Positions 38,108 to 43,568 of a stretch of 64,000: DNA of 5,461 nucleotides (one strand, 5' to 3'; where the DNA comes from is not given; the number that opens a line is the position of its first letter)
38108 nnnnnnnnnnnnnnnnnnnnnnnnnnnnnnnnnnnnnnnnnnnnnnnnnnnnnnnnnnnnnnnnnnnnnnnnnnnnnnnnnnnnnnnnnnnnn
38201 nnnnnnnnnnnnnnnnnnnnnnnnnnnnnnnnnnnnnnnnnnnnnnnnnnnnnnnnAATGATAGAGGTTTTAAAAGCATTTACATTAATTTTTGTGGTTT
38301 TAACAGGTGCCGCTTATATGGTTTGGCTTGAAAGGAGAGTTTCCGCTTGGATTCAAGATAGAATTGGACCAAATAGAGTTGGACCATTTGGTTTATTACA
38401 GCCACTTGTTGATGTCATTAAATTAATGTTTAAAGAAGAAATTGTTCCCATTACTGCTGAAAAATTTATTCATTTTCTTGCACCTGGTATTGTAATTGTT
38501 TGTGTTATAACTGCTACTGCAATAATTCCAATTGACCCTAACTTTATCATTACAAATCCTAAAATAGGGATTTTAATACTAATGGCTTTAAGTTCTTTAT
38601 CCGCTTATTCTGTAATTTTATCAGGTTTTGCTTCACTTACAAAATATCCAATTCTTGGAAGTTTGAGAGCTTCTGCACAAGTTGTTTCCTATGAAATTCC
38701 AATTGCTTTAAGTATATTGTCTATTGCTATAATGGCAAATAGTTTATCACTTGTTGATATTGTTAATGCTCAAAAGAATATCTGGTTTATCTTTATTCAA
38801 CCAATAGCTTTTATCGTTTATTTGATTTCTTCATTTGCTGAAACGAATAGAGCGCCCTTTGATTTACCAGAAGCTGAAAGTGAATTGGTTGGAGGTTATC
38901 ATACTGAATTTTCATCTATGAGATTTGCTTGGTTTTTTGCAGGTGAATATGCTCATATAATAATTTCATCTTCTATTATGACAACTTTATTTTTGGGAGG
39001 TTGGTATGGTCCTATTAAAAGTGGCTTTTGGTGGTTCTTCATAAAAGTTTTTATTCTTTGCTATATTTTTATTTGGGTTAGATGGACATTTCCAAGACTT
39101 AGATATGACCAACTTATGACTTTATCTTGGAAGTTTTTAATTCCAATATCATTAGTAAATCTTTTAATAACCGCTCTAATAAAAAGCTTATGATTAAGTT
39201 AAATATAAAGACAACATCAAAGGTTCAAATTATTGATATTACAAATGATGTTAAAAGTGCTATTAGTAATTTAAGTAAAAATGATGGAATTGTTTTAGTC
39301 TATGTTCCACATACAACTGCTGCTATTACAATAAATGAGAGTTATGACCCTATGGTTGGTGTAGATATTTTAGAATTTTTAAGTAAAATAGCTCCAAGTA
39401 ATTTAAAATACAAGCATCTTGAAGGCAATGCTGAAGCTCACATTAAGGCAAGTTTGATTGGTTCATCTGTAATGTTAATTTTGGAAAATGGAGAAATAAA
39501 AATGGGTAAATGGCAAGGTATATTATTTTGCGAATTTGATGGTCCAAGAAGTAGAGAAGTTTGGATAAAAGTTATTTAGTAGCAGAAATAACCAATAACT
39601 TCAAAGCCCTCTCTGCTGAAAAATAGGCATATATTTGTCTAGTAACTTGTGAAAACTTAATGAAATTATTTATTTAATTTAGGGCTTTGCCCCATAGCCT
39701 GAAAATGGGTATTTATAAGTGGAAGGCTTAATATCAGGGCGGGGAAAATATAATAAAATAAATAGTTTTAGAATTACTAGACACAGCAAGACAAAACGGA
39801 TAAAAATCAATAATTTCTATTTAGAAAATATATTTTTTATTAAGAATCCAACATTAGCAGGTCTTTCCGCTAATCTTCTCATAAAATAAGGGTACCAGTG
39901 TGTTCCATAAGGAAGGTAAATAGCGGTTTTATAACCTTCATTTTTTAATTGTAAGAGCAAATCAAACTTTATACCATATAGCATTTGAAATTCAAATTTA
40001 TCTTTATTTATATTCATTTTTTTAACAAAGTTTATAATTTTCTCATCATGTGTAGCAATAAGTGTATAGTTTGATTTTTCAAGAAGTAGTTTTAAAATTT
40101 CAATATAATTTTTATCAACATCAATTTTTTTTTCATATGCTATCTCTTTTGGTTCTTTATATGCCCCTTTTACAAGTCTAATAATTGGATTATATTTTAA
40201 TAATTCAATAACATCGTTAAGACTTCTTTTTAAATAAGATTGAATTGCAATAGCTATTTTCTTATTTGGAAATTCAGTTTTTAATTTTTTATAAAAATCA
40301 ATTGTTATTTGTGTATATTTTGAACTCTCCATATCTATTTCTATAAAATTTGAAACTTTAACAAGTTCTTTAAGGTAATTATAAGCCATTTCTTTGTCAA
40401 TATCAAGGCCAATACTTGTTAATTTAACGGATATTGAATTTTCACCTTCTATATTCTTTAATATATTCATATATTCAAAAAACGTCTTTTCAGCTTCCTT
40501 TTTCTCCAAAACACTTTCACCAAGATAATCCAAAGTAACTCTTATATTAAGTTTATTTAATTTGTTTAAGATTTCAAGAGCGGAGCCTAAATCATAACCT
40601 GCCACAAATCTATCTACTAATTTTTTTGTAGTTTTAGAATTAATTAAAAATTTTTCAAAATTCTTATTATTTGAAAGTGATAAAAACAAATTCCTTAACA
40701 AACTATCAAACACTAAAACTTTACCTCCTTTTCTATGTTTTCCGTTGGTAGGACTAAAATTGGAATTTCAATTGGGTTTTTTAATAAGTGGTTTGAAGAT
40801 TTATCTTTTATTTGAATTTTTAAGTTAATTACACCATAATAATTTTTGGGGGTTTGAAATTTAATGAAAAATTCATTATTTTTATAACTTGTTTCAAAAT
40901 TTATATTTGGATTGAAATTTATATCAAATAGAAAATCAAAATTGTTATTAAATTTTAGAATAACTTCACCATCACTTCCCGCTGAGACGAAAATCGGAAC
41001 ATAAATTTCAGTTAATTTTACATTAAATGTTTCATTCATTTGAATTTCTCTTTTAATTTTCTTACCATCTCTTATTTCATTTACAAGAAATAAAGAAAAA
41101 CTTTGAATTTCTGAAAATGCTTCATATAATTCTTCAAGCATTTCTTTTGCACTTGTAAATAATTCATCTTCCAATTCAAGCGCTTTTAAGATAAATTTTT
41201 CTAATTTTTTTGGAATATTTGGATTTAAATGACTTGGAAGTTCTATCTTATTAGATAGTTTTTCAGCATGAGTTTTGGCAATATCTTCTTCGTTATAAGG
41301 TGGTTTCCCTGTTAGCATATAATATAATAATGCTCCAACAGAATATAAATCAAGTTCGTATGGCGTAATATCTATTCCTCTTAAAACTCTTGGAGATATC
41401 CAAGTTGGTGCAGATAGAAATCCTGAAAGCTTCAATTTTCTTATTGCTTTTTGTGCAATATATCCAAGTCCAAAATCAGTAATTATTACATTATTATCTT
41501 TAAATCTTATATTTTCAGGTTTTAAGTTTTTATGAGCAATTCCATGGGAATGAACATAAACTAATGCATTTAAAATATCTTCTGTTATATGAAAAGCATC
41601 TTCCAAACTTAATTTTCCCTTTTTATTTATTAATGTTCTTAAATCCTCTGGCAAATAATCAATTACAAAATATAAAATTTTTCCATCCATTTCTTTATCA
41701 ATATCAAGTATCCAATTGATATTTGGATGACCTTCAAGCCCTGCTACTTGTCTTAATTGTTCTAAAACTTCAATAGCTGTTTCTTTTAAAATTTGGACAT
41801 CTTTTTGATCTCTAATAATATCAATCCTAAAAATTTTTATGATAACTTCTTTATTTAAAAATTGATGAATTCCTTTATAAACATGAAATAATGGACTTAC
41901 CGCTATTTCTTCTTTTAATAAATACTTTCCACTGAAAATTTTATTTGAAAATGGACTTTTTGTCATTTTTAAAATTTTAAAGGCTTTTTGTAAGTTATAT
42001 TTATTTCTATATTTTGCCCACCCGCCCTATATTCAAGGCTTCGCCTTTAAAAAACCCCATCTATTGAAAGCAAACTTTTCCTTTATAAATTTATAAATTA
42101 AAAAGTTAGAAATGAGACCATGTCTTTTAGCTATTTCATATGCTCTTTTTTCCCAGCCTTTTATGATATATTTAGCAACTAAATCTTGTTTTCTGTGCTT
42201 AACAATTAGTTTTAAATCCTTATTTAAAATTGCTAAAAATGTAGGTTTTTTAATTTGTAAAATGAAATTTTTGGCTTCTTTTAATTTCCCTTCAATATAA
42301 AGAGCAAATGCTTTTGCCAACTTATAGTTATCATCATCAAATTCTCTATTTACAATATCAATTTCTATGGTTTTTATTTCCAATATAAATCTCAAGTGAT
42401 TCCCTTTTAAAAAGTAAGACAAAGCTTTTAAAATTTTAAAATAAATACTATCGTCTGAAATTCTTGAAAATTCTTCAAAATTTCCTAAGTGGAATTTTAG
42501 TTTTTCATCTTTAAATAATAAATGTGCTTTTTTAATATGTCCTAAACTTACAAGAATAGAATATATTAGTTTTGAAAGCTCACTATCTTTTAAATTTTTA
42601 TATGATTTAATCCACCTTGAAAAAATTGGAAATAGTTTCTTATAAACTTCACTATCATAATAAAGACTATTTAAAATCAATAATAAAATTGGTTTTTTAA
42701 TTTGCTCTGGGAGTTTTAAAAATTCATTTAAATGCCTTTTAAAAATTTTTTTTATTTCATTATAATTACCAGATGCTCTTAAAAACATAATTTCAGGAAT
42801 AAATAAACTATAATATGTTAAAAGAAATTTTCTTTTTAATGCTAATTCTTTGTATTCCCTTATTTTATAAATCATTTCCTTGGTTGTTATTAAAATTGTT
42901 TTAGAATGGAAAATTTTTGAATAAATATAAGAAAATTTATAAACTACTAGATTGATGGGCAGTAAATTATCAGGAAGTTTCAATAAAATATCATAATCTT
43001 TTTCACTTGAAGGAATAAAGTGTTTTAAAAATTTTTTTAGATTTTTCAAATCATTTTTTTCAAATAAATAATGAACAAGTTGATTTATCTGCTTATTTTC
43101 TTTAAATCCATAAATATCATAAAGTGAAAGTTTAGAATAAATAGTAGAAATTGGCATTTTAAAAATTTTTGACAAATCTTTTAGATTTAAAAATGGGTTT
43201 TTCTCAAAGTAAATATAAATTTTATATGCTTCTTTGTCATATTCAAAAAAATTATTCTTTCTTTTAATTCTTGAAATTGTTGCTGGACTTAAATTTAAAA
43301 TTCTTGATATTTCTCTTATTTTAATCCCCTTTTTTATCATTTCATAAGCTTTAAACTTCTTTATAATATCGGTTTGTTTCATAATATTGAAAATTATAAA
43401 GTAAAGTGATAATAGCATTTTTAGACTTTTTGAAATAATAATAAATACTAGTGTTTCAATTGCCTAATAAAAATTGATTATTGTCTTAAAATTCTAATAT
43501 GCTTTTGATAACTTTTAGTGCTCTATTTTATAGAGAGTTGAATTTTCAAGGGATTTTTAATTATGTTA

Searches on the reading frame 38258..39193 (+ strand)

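Call 69: search_protein_families(library=pfam, proteins=[window:38258-39193:+], max_evalue=0.00001)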
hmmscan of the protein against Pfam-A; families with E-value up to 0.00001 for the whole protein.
window:38258-39193:+ (311 aa): 1 family
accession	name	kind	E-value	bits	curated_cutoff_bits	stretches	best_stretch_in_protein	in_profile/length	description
PF00146.26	NADHdh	-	4e-121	404.4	27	1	6-306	2-298/298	NADH dehydrogenase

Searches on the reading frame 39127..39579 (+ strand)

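Call 69: search_protein_families(library=pfam, proteins=[window:39127-39579:+], max_evalue=0.00001)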
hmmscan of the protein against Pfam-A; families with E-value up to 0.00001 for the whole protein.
window:39127-39579:+ (150 aa): 1 family
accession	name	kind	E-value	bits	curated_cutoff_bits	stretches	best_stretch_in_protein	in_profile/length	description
PF01894.22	UPF0047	-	1.3e-39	135.4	27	1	37-149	1-117/117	Uncharacterised protein family UPF0047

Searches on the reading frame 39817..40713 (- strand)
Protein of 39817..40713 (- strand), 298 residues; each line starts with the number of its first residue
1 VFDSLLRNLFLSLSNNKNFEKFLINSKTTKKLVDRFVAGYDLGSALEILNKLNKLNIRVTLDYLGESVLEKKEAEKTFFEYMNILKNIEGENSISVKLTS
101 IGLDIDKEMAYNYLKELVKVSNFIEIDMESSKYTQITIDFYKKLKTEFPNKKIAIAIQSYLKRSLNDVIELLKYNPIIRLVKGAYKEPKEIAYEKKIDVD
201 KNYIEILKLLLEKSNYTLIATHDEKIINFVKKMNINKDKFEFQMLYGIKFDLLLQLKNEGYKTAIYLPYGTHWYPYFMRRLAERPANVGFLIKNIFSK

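Call 69: search_protein_families(library=pfam, proteins=[window:39817-40713:-], max_evalue=0.00001)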
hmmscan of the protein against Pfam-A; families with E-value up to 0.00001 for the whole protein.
window:39817-40713:- (298 aa): 1 family
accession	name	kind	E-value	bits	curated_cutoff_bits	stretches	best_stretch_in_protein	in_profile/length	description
PF01619.24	Pro_dh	-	2e-34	119.9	27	1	47-291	3-276/278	Proline dehydrogenase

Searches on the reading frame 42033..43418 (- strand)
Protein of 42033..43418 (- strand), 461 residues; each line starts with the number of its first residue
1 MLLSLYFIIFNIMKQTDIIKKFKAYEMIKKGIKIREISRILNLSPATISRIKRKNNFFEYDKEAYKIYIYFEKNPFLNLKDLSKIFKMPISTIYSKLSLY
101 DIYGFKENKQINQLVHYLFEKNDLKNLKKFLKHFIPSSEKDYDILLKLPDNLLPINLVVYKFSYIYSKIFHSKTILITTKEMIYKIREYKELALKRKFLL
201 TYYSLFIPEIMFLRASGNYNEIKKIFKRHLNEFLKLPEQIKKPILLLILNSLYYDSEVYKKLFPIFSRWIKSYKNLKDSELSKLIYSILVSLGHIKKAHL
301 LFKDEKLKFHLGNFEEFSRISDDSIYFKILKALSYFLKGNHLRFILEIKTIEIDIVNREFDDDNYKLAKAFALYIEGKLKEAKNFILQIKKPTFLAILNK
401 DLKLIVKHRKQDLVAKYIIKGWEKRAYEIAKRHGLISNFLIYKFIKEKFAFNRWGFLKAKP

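Call 69: search_protein_families(library=pfam, proteins=[window:42033-43418:-], max_evalue=0.00001)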
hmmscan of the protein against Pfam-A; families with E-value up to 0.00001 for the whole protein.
window:42033-43418:- (461 aa): 1 family
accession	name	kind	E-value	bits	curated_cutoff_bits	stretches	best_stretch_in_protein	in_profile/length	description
PF13518.12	HTH_28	-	1.3e-07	32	25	0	28-56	9-37/52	Helix-turn-helix domain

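Call 71: search_protein_families(library=pfam, proteins=[window:42033-43418:-], max_evalue=10)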
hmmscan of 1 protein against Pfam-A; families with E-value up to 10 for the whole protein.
window:42033-43418:- (461 aa): 16 families
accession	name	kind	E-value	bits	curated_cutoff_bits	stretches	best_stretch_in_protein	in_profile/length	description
PF13518.12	HTH_28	-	1.3e-07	32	25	1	28-56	9-37/52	Helix-turn-helix domain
PF13412.12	HTH_24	-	3.8e-05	23.6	21.9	2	31-50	17-36/48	Winged helix-turn-helix DNA-binding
PF02796.21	HTH_7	-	0.00042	20.8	23.8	1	25-54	15-44/45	Helix-turn-helix domain of resolvase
PF13384.12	HTH_23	-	0.00057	20.1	24.6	1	21-54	7-40/50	Homeodomain-like domain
PF14493.12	HTH_40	-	0.00068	20.3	27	1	23-49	4-30/89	Helix-turn-helix domain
PF01371.25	Trp_repressor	-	0.0018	18.7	27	1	20-66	37-81/88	Trp repressor protein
PF13936.12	HTH_38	-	0.0045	17.1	27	1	26-50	15-39/44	Helix-turn-helix domain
PF20432.4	Xre-like-HTH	-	0.0068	17.1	25.8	1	35-54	27-45/63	Antitoxin Xre-like helix-turn-helix domain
PF01022.26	HTH_5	-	0.018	15.4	22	1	33-50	17-34/47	Bacterial regulatory protein, arsR family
PF13443.12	HTH_26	-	0.021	15.5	22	1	27-54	6-33/63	Cro/C1-type HTH DNA-binding domain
PF01381.28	HTH_3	-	0.058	13.9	23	1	28-52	6-30/55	Helix-turn-helix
PF12728.13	HTH_17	-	0.11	13.3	27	1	34-53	4-24/51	Helix-turn-helix domain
PF13551.12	HTH_29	-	0.11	13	28.1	1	23-53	3-34/64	Winged helix-turn helix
PF00196.25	GerE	-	0.12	12.4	23.5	1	26-49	12-35/57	Bacterial regulatory proteins, luxR family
PF02042.20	RWP-RK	-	0.13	12.6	29.3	0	77-92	2-17/49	RWP-RK domain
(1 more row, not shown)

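Call 72: search_protein_families(library=ncbifam, proteins=[window:42033-43418:-], max_evalue=1)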
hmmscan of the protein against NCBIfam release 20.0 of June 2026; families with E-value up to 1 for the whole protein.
window:42033-43418:- (461 aa): 2 families
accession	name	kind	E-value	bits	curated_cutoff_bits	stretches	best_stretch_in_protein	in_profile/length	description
NF040595.1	HTH_Cbp1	equivalog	0.0032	17.4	140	1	23-63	54-94/135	CRISPR DNA repeat-binding protein Cbp1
TIGR02531.1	yecD_yerC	hypoth_equivalog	0.0074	16.7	42.2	1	17-67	36-83/88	YerC/YecD family TrpR-related protein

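Call 76: search_solved_structures(query=window:42033-43418:-, max_evalue=1)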
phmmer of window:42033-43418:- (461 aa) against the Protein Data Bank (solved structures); distinct sequences matched with E-value up to 1: 3.
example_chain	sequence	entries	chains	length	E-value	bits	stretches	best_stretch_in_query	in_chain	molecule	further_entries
7upm_A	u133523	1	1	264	0.36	13.1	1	263-325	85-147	Tribbles homolog 2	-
2e50_A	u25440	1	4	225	0.42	12.9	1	56-95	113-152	Protein SET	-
5cem_A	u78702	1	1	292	0.95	11.7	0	257-325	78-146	Tribbles homolog 1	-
